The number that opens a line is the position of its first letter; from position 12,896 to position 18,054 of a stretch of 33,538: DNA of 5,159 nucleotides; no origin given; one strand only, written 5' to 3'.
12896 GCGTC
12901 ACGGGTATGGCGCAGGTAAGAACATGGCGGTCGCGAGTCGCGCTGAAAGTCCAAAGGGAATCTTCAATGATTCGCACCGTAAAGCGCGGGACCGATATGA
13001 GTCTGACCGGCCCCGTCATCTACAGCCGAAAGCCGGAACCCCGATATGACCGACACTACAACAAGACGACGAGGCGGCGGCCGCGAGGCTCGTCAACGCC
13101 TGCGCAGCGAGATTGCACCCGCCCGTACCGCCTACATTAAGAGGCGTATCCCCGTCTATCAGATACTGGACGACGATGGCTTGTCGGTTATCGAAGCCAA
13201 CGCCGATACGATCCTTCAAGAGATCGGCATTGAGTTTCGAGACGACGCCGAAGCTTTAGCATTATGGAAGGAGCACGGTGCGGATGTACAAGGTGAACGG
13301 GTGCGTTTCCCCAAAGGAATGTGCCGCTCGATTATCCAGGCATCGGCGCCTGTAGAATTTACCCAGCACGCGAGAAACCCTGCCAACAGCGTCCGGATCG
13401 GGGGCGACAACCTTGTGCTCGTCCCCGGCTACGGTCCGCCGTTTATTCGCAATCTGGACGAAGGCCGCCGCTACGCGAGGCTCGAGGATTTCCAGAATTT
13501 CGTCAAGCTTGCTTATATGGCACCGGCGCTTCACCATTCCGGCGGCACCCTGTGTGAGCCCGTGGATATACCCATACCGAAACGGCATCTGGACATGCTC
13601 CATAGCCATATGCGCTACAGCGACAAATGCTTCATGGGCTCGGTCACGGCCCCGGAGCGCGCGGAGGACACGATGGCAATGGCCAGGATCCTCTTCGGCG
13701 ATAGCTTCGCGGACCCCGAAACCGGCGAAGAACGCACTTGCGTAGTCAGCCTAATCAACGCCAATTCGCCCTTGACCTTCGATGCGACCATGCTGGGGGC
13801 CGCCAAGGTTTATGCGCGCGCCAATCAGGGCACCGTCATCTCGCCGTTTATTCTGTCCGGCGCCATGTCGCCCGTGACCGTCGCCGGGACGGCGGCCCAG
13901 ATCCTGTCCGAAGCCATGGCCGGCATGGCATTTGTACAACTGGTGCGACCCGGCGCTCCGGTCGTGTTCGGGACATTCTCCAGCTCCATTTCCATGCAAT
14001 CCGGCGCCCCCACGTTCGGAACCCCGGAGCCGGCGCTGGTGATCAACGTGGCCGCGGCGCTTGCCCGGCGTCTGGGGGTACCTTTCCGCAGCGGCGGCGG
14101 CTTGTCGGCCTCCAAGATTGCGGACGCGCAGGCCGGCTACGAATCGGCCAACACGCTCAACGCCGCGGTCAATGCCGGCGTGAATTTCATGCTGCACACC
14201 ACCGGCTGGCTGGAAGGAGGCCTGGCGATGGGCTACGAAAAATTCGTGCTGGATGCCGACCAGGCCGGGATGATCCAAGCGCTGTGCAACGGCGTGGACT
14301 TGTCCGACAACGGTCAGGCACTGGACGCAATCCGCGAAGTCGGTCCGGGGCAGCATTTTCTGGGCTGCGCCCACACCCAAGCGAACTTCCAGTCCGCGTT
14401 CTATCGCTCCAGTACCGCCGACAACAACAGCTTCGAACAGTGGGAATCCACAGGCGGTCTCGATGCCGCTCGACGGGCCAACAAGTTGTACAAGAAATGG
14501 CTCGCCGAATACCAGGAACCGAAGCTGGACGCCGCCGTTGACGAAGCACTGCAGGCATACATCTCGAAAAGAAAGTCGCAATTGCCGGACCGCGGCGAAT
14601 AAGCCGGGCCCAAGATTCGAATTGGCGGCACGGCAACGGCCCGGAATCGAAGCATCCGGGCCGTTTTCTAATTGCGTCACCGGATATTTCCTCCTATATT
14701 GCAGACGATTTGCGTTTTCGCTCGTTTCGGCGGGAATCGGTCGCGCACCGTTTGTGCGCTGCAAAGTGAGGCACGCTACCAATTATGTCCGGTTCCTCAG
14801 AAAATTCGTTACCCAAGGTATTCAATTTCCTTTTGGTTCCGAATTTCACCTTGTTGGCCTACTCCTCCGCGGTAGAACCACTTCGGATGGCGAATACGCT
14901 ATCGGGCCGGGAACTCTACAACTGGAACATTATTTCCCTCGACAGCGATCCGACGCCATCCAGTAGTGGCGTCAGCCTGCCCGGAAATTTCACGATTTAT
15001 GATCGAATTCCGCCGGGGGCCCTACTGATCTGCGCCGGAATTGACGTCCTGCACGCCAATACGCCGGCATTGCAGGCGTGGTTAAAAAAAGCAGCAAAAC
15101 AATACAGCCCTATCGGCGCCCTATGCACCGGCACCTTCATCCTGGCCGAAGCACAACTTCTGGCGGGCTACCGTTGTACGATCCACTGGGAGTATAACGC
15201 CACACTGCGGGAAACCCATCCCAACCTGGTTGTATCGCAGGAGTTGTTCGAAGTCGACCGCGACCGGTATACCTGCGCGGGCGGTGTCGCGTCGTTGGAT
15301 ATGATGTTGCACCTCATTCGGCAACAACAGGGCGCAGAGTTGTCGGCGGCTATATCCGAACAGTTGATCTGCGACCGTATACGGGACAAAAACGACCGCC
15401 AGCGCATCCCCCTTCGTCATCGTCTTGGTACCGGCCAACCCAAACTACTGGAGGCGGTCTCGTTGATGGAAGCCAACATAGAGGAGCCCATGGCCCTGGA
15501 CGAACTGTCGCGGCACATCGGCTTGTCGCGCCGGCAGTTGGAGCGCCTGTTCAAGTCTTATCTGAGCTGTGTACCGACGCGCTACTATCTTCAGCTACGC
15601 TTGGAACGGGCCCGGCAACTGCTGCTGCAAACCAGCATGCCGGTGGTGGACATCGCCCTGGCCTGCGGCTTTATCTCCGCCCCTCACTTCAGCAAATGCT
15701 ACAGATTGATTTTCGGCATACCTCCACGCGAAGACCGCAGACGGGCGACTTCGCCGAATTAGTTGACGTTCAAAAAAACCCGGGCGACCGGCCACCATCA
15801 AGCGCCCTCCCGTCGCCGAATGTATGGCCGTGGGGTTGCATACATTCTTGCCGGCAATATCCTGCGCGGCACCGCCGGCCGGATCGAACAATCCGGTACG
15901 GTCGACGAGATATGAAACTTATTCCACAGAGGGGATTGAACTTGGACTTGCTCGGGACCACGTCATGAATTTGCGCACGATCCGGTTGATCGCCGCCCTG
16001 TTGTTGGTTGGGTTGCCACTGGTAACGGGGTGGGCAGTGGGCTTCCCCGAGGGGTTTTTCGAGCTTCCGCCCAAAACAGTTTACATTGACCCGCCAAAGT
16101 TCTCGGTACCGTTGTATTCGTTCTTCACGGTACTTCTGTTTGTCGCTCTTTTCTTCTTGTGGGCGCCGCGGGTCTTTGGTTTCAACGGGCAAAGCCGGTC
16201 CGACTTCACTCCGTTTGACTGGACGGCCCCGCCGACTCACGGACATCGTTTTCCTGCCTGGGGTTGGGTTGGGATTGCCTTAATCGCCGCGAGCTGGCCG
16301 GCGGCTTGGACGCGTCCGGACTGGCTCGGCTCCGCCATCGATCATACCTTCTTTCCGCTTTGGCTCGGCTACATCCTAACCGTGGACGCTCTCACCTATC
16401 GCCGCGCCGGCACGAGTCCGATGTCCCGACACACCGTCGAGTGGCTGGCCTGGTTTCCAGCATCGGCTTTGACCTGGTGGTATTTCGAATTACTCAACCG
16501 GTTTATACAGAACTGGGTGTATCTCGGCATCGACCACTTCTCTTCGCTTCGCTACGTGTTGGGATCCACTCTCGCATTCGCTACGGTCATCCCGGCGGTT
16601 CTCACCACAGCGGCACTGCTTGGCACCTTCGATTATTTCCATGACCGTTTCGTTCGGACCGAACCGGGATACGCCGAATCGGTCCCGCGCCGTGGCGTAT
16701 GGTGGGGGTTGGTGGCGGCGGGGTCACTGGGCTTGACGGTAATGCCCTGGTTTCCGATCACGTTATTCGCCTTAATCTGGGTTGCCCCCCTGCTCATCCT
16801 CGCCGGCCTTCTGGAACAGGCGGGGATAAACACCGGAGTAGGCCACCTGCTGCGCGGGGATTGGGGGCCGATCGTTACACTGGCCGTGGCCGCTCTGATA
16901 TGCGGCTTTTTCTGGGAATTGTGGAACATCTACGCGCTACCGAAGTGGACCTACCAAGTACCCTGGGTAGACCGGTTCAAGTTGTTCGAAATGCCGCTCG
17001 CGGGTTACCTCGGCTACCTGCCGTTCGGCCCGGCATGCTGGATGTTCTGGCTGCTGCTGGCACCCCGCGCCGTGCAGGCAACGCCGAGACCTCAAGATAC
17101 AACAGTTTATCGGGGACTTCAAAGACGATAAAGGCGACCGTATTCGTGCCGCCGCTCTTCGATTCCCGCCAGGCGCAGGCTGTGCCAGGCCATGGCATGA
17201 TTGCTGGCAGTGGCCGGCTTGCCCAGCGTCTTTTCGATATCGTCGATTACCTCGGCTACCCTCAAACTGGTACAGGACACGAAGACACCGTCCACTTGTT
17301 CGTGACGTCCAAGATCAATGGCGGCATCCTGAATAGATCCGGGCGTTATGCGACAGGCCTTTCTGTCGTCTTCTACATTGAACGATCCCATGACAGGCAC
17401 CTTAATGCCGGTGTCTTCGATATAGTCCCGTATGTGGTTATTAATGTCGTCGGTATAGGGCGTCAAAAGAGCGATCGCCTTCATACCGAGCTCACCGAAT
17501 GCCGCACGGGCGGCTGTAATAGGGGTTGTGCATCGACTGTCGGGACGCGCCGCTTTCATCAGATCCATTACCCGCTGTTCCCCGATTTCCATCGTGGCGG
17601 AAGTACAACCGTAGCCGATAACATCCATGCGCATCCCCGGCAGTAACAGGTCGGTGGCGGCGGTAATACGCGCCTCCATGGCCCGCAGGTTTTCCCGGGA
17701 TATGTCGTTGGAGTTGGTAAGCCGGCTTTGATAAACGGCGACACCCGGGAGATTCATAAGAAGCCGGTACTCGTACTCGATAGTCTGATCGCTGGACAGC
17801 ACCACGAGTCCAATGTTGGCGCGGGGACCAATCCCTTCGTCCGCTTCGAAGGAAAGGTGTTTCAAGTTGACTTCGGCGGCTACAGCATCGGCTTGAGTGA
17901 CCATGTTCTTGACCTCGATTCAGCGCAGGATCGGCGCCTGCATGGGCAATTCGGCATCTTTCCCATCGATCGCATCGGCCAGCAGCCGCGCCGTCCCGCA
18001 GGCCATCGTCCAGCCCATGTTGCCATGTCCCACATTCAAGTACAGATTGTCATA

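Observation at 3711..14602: Two non-Pyl MttB-family methyltransferases wired into an ETF/flavoprotein demethylase operon, with no corrinoid protein in view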

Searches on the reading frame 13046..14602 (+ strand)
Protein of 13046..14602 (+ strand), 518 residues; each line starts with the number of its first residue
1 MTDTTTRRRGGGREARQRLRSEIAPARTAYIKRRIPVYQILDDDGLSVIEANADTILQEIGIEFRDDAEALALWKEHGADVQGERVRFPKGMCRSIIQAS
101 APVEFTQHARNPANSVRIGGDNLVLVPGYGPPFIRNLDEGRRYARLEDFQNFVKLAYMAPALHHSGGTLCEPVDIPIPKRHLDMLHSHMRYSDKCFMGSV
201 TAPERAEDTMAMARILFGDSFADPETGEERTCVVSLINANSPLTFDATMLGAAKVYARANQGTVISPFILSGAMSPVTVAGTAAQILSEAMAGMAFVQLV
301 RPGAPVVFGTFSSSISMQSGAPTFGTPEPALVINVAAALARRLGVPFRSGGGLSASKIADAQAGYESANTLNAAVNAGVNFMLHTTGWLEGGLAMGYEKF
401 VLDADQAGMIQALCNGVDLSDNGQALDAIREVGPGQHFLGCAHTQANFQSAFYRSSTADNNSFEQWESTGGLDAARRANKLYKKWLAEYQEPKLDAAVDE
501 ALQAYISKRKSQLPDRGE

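Call 3: search_protein_families(library=pfam, proteins=[window:13046-14602:+])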
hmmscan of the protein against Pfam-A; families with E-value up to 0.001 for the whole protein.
window:13046-14602:+ (518 aa): 1 family
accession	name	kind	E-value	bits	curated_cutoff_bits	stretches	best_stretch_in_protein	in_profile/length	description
PF06253.16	MTTB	-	9e-225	746.8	25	1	9-514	1-500/500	Trimethylamine methyltransferase (MTTB)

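Call 9: search_solved_structures(query=window:13046-14602:+, max_evalue=0.001)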
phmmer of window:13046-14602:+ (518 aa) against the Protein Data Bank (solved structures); distinct sequences matched with E-value up to 0.001: 5.
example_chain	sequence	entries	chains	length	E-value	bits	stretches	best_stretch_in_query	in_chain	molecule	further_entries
4yyc_A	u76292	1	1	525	5.1e-224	747.7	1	8-515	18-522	Putative trimethylamine methyltransferase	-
2qne_A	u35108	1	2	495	2.4e-129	435.4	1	29-513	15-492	Putative methyltransferase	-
9yce_A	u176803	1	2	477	1.3e-128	433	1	35-513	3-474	Glycine betaine methyltransferase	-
7xcl_A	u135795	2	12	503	5.4e-33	117.6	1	225-510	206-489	Trimethylamine methyltransferase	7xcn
7xcm_A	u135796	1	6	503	7.3e-33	117.2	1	225-510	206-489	Trimethylamine methyltransferase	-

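Call 35: search_protein_families(library=ncbifam, proteins=[window:13046-14602:+], max_evalue=0.00001)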
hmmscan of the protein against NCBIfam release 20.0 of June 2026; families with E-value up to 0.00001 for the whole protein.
window:13046-14602:+ (518 aa): 1 family
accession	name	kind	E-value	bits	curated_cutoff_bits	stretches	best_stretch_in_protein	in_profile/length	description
TIGR02369.2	trimeth_pyl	equivalog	1.5e-72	244.6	525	1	39-508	4-467/469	[trimethylamine--corrinoid protein] Co-methyltransferase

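Call 45: search_solved_structures(query=window:13046-14602:+, max_evalue=1e-50, show_alignments=3)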
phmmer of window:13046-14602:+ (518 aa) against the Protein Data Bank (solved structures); distinct sequences matched with E-value up to 1e-50: 3.
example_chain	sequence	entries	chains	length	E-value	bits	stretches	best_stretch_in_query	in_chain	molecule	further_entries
4yyc_A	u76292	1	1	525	5.1e-224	747.7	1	8-515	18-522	Putative trimethylamine methyltransferase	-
2qne_A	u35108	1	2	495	2.4e-129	435.4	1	29-513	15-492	Putative methyltransferase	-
9yce_A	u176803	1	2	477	1.3e-128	433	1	35-513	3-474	Glycine betaine methyltransferase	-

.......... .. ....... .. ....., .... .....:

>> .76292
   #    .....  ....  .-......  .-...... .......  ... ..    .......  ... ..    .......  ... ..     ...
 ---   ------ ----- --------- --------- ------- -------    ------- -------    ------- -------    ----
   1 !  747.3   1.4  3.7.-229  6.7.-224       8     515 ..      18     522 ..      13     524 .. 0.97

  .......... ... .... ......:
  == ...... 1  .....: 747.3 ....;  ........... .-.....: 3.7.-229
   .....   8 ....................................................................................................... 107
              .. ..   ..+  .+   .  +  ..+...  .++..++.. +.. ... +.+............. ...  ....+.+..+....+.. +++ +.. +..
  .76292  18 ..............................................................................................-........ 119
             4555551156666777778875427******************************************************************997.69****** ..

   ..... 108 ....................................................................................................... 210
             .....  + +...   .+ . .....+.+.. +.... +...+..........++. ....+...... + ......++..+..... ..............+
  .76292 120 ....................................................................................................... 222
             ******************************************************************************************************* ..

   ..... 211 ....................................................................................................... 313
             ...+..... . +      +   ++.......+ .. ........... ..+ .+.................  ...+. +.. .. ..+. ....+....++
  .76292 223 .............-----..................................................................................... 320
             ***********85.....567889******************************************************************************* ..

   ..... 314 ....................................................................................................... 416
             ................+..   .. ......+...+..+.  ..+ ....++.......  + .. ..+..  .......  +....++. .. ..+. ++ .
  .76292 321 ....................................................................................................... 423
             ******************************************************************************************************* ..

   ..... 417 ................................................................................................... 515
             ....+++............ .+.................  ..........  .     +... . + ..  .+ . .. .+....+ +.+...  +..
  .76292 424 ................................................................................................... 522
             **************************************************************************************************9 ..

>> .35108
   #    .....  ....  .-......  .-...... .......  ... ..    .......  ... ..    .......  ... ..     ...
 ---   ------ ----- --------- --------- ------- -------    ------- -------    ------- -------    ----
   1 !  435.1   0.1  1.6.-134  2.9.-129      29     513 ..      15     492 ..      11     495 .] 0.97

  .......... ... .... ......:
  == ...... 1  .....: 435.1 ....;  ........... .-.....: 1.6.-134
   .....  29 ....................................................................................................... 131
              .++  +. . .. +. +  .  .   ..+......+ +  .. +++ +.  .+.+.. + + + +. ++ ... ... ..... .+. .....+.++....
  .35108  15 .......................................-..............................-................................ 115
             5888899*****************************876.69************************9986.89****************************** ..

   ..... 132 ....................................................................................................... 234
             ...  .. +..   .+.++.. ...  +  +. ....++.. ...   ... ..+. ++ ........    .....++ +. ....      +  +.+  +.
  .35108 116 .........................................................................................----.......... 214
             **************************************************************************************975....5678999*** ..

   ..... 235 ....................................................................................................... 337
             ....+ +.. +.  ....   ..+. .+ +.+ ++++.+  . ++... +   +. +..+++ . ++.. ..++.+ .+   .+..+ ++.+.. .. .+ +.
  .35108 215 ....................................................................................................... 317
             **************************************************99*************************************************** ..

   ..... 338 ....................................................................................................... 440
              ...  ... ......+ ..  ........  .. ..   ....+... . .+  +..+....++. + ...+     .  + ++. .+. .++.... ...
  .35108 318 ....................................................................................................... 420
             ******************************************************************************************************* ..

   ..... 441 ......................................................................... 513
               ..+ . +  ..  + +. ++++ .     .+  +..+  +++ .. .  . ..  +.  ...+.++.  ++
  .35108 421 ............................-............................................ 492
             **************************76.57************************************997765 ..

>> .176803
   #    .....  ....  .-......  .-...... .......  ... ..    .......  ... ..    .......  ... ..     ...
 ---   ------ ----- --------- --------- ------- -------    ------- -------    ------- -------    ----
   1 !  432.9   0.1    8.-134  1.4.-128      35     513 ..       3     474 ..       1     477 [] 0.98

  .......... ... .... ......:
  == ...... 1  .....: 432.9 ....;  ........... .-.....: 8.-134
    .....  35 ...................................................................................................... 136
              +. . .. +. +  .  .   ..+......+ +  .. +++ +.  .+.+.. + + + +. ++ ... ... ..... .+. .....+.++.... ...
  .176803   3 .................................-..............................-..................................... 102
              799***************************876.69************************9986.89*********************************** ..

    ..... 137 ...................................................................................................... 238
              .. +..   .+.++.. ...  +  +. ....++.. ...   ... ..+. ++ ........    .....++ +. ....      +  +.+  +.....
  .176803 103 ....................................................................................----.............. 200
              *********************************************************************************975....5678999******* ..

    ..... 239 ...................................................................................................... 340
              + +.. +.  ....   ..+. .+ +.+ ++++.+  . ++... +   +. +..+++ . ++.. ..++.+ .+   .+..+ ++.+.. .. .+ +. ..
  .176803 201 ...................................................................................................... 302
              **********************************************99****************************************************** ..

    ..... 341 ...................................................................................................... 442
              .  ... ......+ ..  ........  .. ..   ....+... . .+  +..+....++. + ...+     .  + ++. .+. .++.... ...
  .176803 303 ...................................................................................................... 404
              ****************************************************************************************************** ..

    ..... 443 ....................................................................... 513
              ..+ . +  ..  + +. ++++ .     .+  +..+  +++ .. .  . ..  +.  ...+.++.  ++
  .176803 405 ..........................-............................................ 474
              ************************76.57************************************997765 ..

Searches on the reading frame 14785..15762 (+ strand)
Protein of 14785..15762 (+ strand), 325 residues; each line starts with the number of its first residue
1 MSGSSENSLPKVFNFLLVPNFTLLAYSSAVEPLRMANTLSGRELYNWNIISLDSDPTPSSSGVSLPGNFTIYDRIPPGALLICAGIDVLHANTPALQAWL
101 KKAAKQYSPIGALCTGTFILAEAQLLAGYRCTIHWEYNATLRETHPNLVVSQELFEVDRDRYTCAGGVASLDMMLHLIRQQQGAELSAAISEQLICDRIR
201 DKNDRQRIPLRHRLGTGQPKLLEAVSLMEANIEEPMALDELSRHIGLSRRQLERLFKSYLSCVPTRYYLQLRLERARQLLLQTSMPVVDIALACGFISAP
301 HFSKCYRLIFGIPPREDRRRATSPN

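Call 3: search_protein_families(library=pfam, proteins=[window:14785-15762:+])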
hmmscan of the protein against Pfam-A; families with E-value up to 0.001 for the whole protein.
window:14785-15762:+ (325 aa): 3 families
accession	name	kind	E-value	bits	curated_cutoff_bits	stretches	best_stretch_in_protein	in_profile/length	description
PF12833.13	HTH_18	-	5.8e-24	84.6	33.6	1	241-320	1-80/80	Helix-turn-helix domain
PF00165.29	HTH_AraC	-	2.9e-13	50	26.6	1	281-315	2-38/42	Bacterial regulatory helix-turn-helix proteins, AraC family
PF01965.30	DJ-1_PfpI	-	6.3e-12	46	26.6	1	33-179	17-164/165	DJ-1/PfpI family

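Call 35: search_protein_families(library=ncbifam, proteins=[window:14785-15762:+], max_evalue=0.00001)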
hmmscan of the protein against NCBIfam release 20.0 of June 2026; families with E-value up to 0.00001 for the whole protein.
window:14785-15762:+ (325 aa): 23 families
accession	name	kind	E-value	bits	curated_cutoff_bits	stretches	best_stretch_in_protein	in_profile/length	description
NF052371.1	TransRegGbdRPseu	equivalog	1.9e-129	431.8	480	1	10-322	16-328/365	choline metabolism transcriptional regulator GbdR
NF006902.0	PRK09393.1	equivalog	3.1e-43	148.2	425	1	26-322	26-323/327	transcriptional regulator FtrA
NF041686.2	ant_diox_reg_AndR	equivalog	7.3e-16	58.7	350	1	184-318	181-318/321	anthranilate 1,2-dioxygenase regulatory protein AndR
NF010028.0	PRK13503.1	equivalog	1.3e-15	57.5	288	1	220-321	172-273/278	HTH-type transcriptional activator RhaS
NF007860.0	PRK10572.1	equivalog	9.1e-14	51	208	1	183-322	154-286/292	arabinose operon transcriptional regulator AraC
NF007584.0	PRK10219.1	equivalog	2.4e-11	43.9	174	1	225-319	11-105/107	superoxide response transcriptional regulator SoxS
NF012144.2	ramA_TF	equivalog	4.2e-11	43.2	180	1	225-320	11-106/108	RamA family antibiotic efflux transcriptional regulator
NF047788.1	TransRegPocR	equivalog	4.4e-11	42.6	500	1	199-321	169-291/296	transcriptional regulator PocR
NF047455.1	TF_Staph_AryK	equivalog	7.4e-11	41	850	1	224-320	162-258/759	transcriptional regulator AryK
NF040475.1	chlor_reg_RclR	equivalog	7.2e-10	38.6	400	1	218-321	176-279/284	reactive chlorine-specific transcriptional regulator RclR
TIGR04094.1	adjacent_YSIRK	equivalog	2.3e-09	36.7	200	1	227-316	293-381/383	YSIRK-targeted surface antigen transcriptional regulator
NF012228.1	RobA_TF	equivalog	2.7e-09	36.9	380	1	225-319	9-103/286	MDR efflux pump AcrAB transcriptional activator RobA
NF007243.0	PRK09685.1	equivalog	6e-09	35.7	199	1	215-321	201-302/303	transcriptional regulator FeaR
NF010026.0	PRK13501.1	equivalog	7.2e-09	35.2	363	1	183-320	140-277/290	HTH-type transcriptional activator RhaR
NF007693.0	PRK10371.1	equivalog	3.3e-08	33.1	253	1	227-321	206-300/309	transcriptional regulator MelR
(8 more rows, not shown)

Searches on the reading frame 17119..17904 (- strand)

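Call 4: search_protein_families(library=pfam, proteins=[window:17119-17904:-])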
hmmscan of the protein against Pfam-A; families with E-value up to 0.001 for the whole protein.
window:17119-17904:- (261 aa): 1 family
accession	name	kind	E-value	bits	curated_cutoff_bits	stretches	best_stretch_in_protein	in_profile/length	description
PF17645.6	Amdase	-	3.7e-21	76.3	25.9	1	120-258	88-227/228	Arylmalonate decarboxylase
